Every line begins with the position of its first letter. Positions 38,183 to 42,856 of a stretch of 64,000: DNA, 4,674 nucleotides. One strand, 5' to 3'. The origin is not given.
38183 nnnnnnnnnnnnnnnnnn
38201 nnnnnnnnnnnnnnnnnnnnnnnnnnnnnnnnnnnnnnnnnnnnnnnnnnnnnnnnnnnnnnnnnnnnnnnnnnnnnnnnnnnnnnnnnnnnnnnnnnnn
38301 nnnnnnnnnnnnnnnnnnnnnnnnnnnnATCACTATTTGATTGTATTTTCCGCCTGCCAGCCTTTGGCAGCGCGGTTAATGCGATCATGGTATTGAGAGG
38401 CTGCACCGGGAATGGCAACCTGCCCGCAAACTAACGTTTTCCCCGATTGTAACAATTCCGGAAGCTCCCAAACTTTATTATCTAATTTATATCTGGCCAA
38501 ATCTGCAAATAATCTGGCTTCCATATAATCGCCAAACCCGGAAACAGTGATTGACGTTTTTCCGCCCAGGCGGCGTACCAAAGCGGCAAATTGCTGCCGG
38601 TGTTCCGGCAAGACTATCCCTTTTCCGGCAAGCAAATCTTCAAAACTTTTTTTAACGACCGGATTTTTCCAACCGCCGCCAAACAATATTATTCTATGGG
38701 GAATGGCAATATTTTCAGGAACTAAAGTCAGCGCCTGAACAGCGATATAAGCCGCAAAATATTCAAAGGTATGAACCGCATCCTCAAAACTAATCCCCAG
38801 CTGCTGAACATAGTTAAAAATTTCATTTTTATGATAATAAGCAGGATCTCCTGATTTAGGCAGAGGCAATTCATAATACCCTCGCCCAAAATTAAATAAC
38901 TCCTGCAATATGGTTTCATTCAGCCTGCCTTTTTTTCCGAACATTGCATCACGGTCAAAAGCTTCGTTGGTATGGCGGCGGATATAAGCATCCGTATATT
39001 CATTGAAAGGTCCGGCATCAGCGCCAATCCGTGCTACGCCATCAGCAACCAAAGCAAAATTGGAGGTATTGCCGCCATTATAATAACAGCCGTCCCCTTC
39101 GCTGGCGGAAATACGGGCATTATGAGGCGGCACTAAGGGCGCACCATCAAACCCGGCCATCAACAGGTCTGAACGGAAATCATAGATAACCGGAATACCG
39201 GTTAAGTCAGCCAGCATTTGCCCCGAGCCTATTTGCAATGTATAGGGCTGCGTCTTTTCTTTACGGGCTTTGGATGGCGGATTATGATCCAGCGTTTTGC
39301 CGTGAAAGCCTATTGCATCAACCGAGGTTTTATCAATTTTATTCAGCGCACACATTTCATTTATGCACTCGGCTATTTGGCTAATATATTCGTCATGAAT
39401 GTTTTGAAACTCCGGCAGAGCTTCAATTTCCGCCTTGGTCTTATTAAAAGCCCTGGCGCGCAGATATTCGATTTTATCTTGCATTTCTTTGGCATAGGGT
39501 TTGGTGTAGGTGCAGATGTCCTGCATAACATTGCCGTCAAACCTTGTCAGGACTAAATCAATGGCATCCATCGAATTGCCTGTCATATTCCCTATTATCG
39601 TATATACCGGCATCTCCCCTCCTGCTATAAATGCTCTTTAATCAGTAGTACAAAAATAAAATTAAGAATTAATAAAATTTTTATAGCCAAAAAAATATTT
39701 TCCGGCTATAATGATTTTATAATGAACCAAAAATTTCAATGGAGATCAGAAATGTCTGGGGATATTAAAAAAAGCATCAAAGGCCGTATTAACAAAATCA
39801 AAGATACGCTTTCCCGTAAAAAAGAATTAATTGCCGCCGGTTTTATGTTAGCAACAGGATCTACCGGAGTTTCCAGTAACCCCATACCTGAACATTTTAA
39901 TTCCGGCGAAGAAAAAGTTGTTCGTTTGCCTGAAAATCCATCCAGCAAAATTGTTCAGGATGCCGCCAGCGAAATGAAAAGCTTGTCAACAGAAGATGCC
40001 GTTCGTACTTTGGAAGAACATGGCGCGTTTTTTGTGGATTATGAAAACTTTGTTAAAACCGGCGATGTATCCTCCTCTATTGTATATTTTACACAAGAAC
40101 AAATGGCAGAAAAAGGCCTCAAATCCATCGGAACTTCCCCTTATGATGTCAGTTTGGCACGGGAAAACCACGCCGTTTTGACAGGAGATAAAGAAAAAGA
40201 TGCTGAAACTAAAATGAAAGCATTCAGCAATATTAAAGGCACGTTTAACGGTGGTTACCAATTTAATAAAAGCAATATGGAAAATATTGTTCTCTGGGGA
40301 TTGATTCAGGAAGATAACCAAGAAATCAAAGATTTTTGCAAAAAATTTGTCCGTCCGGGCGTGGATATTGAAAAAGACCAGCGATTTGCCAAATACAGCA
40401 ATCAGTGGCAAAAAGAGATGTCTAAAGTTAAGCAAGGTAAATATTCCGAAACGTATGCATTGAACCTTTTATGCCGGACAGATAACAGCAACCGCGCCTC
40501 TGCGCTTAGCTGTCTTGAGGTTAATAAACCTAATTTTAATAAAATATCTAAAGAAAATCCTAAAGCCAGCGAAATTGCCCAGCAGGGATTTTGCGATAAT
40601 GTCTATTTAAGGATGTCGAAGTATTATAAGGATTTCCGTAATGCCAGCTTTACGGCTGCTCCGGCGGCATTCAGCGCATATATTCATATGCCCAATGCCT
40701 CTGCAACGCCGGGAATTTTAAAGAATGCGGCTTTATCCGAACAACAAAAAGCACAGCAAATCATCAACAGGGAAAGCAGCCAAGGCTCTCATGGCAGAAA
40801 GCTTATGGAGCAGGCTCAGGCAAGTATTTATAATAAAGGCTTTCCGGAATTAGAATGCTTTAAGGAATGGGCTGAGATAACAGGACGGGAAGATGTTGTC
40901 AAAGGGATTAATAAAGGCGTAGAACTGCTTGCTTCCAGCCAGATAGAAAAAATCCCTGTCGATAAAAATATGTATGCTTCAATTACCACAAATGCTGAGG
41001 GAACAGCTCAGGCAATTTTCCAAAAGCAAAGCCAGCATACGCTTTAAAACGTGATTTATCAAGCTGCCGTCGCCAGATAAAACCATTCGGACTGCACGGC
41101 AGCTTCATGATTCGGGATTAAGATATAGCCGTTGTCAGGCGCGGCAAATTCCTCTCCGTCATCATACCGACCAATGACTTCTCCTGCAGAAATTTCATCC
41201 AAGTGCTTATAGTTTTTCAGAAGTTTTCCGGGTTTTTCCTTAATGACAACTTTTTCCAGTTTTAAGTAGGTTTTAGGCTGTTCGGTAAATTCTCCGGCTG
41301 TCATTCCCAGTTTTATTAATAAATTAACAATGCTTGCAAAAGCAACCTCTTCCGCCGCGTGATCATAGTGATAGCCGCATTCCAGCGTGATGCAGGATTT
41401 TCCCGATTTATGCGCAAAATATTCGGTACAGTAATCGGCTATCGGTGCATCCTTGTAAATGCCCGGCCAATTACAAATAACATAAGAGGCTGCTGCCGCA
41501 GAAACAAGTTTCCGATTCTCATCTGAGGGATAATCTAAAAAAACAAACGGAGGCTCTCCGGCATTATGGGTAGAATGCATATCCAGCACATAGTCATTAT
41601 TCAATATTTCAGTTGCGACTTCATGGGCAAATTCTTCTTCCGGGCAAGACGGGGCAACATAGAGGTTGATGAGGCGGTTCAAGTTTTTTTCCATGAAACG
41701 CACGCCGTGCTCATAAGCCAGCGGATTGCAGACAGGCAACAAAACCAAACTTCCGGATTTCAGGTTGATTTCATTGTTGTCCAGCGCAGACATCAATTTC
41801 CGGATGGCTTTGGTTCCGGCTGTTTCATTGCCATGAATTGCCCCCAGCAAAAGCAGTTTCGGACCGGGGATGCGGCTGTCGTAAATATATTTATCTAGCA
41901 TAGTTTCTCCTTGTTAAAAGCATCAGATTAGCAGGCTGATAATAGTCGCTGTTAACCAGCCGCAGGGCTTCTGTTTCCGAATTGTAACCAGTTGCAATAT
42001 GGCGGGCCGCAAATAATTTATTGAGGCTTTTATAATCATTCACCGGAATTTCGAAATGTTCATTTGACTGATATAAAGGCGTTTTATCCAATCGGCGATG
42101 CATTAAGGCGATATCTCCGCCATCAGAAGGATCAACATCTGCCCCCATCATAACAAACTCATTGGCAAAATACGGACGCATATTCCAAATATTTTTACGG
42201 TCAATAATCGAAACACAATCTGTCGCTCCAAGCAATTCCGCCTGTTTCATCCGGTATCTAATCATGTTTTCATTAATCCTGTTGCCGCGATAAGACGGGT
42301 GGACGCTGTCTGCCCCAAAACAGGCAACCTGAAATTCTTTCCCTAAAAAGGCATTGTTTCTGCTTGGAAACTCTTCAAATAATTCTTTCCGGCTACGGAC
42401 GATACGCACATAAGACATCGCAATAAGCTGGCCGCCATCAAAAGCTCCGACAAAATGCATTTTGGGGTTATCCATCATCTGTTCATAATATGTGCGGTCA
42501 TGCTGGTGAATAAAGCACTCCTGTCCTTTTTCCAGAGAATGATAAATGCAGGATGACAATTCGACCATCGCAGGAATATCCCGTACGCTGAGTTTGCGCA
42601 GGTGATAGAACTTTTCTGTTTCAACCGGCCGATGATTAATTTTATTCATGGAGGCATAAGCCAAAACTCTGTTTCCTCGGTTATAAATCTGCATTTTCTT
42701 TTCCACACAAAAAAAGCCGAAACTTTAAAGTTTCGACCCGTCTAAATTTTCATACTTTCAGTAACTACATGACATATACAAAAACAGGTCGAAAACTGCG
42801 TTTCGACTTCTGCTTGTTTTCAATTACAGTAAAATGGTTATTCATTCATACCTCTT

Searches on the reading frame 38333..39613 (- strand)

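Call 70: search_protein_families(library=pfam, proteins=[window:38333-39613:-], max_evalue=0.001)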
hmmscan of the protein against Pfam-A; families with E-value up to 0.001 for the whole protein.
window:38333-39613:- (426 aa): 2 families
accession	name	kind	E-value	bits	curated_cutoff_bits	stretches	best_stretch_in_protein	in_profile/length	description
PF03702.20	AnmK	-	5.5e-48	164.3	24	1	6-330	3-313/367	Anhydro-N-acetylmuramic acid kinase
PF06757.18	Ins_allergen_rp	-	0.00063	20.1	23.2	0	42-96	30-81/174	Insect allergen related repeat, nitrile-specifier detoxification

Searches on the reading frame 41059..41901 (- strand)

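Call 70: search_protein_families(library=pfam, proteins=[window:41059-41901:-], max_evalue=0.001)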
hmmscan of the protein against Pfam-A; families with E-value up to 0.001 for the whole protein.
window:41059-41901:- (280 aa): 1 family
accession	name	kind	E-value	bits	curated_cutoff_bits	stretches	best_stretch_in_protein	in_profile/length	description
PF24827.1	AstE_AspA_cat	-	5.9e-23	81.9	25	1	12-180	1-172/192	Succinylglutamate desuccinylase/Aspartoacylase catalytic domain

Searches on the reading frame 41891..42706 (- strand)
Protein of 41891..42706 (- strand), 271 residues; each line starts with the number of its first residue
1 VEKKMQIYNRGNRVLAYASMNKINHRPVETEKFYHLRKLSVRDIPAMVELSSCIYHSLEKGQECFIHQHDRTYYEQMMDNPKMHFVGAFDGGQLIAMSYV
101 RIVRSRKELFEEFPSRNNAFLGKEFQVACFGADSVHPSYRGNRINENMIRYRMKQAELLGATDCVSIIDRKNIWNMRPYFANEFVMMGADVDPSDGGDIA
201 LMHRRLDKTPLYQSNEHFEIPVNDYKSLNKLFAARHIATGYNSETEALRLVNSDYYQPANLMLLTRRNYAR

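Call 70: search_protein_families(library=pfam, proteins=[window:41891-42706:-], max_evalue=0.001)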
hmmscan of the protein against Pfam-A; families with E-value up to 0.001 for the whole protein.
window:41891-42706:- (271 aa): 2 families
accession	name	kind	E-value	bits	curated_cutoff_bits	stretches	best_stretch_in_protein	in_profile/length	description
PF00583.31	Acetyltransf_1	-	0.00055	20.6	20.7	0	63-165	14-96/116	Acetyltransferase (GNAT) family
PF13527.13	Acetyltransf_9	-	0.0009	19.7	25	0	36-100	2-58/127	Acetyltransferase (GNAT) domain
